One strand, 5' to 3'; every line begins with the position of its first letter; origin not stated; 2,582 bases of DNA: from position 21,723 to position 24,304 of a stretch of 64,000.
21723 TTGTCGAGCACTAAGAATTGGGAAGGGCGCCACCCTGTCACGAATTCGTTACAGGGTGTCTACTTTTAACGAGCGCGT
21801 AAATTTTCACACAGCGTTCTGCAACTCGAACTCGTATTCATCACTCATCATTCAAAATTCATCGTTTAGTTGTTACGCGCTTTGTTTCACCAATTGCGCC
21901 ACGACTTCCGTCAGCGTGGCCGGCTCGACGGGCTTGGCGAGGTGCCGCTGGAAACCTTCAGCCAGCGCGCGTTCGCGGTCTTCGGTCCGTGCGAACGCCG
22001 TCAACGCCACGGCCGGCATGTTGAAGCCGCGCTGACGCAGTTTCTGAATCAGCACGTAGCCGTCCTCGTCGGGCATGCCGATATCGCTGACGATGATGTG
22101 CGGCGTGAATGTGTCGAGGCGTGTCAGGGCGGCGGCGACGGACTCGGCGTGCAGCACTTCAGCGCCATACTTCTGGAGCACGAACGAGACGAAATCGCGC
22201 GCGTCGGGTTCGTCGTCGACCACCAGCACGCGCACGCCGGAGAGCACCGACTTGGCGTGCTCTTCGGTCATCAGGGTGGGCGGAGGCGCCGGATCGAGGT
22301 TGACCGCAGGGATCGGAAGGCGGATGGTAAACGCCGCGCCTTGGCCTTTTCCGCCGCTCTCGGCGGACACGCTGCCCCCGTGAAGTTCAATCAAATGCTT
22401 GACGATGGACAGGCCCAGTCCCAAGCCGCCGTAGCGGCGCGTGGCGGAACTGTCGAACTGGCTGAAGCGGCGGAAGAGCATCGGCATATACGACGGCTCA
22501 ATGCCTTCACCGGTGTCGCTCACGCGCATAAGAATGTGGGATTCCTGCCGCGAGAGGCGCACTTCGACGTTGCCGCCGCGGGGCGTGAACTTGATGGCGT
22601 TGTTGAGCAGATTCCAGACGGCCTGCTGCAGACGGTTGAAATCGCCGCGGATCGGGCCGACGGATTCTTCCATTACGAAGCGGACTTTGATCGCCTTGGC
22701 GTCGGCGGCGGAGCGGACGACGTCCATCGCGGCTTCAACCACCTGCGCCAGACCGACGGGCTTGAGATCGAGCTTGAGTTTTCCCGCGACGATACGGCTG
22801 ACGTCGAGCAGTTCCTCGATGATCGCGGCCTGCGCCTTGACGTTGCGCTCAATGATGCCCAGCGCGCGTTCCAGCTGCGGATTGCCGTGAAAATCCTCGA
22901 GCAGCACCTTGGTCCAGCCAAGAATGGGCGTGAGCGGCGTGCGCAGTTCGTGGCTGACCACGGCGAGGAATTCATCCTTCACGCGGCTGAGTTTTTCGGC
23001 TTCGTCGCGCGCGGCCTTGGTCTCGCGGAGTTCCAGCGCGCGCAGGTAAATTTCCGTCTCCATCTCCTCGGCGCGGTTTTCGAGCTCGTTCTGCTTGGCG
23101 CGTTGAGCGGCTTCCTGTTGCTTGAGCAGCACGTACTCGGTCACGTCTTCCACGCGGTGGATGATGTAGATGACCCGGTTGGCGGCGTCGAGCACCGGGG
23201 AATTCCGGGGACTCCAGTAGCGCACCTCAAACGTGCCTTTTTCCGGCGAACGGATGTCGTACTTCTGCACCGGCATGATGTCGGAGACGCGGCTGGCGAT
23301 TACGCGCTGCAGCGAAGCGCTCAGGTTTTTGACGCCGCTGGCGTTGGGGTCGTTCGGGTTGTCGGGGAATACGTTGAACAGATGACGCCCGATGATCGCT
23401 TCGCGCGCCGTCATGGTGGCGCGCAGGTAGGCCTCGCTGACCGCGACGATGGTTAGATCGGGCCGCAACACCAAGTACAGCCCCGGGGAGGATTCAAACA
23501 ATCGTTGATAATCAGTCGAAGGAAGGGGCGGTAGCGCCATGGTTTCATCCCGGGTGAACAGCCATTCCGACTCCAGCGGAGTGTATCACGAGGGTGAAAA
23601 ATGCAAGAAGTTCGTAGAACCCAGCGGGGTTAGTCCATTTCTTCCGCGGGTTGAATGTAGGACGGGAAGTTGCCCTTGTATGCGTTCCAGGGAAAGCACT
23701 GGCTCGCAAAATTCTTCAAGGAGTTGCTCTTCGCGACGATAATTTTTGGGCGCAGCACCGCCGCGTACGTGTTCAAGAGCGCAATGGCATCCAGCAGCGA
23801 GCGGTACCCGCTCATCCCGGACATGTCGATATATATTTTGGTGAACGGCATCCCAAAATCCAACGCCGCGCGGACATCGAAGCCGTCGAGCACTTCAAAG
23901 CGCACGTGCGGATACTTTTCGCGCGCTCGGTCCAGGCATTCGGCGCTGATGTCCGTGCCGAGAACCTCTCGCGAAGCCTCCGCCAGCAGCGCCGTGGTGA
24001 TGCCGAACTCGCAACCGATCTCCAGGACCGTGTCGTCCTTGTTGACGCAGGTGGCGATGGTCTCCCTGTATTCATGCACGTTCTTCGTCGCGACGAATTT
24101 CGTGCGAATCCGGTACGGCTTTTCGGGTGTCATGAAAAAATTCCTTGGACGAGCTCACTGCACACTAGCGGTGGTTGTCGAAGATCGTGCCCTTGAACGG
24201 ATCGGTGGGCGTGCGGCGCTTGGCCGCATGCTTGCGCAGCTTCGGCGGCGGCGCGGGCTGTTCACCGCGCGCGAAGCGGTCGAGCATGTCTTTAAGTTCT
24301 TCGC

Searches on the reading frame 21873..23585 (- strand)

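Call 27: search_protein_families(library=pfam, proteins=[window:21873-23585:-], max_evalue=0.001)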
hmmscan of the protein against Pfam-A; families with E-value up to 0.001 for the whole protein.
window:21873-23585:- (570 aa): 6 families
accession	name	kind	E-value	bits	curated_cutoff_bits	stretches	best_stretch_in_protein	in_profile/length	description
PF02518.31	HATPase_c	-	1.8e-30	106.1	26.4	1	314-426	1-110/111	Histidine kinase-, DNA gyrase B-, and HSP90-like ATPase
PF00072.30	Response_reg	-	4.2e-23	82.1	30.2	1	453-562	1-110/111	Response regulator receiver domain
PF00512.31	HisKA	-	4.4e-16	59.1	26.9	1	203-267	2-65/66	His Kinase A (phospho-acceptor) domain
PF08448.16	PAS_4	-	8.4e-10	39.3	23.1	1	30-150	1-107/110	PAS fold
PF00989.32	PAS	-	3.5e-05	24.2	22.6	1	25-148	2-113/113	PAS fold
PF13581.12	HATPase_c_2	-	0.00033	21.1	27.4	0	315-392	28-104/127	Histidine kinase-like ATPase domain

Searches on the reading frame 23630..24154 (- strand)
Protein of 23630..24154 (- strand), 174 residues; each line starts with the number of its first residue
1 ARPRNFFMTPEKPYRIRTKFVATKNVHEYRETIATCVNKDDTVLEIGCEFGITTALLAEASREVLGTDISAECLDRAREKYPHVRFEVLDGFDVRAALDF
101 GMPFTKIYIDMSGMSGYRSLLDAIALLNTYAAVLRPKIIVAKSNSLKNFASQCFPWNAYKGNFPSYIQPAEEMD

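Call 25: search_protein_families(library=pfam, proteins=[window:23630-24154:-], max_evalue=0.001)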
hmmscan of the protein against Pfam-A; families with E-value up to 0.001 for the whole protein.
window:23630-24154:- (174 aa): 4 families
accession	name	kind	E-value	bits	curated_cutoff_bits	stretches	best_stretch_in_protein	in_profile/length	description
PF13649.12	Methyltransf_25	-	3e-08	34.7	27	1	43-95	1-59/97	Methyltransferase domain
PF08242.18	Methyltransf_12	-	1e-06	29.8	30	1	44-99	1-58/98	Methyltransferase domain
PF08241.18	Methyltransf_11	-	1.4e-05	26.1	21.2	1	44-92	1-44/95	Methyltransferase domain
PF13489.12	Methyltransf_23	-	0.00015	22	27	1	28-101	8-79/164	Methyltransferase domain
